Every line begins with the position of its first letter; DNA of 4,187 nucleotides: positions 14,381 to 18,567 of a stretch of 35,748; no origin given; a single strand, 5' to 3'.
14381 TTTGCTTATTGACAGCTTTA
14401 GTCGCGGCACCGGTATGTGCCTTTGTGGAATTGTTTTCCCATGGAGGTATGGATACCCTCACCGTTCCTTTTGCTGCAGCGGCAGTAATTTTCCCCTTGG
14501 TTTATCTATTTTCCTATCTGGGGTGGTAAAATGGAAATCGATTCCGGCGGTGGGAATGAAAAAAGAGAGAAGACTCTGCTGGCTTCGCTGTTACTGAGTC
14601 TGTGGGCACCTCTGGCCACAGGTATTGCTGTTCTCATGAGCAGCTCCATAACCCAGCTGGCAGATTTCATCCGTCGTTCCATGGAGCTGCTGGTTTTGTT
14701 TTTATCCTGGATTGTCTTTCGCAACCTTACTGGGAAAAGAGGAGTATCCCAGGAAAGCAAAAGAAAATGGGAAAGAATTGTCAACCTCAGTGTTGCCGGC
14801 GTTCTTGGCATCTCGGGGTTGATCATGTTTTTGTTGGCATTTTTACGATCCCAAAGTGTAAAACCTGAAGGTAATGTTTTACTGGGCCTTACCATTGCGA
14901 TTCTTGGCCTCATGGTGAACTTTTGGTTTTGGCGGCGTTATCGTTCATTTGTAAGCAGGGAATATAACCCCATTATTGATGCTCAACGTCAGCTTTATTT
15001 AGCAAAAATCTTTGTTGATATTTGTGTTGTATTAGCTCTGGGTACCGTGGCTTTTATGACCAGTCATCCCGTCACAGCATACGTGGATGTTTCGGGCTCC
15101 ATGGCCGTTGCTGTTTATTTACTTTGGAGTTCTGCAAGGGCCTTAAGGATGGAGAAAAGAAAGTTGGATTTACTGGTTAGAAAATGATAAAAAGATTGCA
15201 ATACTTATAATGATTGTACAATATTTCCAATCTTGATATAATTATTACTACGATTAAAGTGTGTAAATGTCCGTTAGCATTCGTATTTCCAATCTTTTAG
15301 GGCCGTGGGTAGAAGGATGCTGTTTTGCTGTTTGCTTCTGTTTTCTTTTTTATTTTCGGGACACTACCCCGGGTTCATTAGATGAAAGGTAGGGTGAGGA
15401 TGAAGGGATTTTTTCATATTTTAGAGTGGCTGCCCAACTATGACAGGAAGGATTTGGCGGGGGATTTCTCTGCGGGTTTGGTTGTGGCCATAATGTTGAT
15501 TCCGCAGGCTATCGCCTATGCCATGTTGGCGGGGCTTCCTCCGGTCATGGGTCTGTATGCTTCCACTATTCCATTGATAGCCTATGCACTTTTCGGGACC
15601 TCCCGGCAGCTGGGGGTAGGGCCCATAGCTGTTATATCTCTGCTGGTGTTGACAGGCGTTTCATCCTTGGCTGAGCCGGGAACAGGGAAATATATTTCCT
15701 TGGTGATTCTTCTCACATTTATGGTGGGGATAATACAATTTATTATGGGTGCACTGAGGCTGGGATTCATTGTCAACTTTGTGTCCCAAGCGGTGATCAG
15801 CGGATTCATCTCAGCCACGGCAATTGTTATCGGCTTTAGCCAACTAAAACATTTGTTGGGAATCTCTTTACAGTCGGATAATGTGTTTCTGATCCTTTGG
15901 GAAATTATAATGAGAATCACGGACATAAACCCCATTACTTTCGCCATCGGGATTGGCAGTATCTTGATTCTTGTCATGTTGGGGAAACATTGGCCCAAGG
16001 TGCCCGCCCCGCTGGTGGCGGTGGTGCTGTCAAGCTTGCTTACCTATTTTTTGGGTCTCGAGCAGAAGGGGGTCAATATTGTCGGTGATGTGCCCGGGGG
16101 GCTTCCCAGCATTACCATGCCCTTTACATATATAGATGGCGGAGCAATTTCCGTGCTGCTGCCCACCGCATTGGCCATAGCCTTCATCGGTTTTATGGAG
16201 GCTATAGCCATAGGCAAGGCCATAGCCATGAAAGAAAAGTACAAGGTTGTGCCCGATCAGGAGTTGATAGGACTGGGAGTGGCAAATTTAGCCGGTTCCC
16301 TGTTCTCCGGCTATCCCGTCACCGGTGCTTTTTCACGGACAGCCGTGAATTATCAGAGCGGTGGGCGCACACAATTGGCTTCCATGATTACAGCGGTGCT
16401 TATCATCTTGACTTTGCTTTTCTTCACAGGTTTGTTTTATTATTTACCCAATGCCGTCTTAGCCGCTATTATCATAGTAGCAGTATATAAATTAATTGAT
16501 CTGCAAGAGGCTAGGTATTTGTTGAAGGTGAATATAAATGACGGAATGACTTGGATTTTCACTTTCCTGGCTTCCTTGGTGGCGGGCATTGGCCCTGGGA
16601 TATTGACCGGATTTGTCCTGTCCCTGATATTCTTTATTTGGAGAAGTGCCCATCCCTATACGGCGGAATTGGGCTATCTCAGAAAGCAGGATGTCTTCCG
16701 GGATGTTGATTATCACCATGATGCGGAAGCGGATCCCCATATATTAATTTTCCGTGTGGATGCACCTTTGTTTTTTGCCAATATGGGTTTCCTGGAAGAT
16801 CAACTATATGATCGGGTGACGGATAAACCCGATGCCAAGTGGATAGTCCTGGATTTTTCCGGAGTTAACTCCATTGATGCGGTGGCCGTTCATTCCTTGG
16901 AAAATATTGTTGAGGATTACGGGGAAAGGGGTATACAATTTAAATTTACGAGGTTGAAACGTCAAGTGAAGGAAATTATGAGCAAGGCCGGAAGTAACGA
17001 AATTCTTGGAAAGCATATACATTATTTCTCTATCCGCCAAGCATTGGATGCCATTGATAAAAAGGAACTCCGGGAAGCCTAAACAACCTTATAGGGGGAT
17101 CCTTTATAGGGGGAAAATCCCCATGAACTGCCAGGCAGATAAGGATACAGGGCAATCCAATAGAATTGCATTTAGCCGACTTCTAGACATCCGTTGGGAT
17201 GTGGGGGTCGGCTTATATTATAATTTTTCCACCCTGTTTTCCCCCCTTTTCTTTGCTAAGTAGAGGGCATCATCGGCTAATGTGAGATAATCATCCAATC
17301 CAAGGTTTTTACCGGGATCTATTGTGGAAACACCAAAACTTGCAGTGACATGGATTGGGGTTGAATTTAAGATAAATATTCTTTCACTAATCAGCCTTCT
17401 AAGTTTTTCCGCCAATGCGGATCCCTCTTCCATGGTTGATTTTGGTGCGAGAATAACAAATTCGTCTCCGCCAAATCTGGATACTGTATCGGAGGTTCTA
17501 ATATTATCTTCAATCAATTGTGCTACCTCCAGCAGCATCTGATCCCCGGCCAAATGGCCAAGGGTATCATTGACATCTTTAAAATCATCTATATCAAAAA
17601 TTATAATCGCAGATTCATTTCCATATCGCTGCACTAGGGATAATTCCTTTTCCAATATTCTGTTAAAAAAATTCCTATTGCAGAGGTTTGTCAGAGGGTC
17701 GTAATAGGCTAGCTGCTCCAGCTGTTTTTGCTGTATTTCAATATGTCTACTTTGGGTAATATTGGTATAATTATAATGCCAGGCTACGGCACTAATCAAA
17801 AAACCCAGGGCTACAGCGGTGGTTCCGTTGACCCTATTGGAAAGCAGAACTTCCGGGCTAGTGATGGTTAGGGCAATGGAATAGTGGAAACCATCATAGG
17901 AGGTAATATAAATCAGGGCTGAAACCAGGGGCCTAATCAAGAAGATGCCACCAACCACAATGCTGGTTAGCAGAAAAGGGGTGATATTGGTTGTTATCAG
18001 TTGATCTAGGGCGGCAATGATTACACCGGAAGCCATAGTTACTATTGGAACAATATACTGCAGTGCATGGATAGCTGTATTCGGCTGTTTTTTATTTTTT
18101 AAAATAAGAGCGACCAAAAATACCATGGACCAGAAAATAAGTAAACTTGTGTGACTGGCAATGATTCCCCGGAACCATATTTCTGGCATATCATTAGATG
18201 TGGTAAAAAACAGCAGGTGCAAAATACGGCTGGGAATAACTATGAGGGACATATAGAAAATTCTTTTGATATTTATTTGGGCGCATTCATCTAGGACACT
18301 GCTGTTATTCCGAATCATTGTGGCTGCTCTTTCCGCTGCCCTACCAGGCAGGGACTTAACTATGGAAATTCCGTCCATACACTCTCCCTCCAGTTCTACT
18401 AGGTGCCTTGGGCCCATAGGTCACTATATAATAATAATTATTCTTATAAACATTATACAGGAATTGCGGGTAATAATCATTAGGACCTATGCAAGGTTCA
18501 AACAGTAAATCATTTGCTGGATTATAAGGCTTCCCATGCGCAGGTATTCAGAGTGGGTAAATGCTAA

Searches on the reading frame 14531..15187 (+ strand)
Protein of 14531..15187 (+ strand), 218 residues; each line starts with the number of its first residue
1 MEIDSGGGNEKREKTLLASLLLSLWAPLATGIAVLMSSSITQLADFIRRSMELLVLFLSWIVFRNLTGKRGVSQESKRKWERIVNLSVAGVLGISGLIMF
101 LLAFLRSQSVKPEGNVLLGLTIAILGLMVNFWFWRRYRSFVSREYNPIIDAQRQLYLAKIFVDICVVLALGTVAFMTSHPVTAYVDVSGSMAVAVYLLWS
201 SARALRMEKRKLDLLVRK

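Call 42: search_protein_families(library=pfam, proteins=[window:14531-15187:+])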
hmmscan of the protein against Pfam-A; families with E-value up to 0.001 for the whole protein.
window:14531-15187:+ (218 aa): 1 family
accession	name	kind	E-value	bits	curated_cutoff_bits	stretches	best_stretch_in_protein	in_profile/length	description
PF01545.26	Cation_efflux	-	1.6e-13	51.3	26.6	1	16-206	1-191/198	Cation efflux family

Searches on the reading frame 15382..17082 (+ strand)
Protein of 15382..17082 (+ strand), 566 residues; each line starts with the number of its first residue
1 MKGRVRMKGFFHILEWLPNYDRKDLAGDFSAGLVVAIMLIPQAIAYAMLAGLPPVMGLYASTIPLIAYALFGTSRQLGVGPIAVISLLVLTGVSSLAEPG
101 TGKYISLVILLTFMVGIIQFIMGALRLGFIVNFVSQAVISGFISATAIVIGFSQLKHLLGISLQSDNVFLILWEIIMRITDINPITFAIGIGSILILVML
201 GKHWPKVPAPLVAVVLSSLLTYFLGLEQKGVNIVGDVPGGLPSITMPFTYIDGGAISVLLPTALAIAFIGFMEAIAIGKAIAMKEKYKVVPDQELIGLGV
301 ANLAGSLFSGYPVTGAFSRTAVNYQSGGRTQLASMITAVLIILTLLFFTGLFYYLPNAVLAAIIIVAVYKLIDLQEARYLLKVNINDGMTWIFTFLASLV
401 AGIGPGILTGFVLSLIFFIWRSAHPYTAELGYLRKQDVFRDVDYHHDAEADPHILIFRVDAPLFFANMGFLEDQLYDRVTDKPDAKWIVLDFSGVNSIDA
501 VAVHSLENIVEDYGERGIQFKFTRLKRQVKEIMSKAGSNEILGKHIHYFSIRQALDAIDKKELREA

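Call 42: search_protein_families(library=pfam, proteins=[window:15382-17082:+])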
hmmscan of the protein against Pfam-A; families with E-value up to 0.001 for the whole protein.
window:15382-17082:+ (566 aa): 4 families
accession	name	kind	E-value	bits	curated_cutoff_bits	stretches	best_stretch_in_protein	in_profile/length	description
PF00916.26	Sulfate_transp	-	2.6e-113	379.1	23.2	1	25-394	1-380/380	Sulfate permease family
PF01740.26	STAS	-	1.1e-17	64.2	22.6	1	447-545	3-98/106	STAS domain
PF13466.11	STAS_2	-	0.00033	21.2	29.2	1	474-537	14-78/80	STAS domain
PF16983.11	MFS_MOT1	-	0.00042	21.1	30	1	280-369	18-109/111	Molybdate transporter of MFS superfamily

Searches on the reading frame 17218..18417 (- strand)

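Call 42: search_protein_families(library=pfam, proteins=[window:17218-18417:-])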
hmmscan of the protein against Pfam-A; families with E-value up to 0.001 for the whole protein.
window:17218-18417:- (399 aa): 1 family
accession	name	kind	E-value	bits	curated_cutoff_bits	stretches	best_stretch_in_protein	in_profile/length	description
PF00990.26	GGDEF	-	3.2e-44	151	23.8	1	237-395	1-161/161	Diguanylate cyclase, GGDEF domain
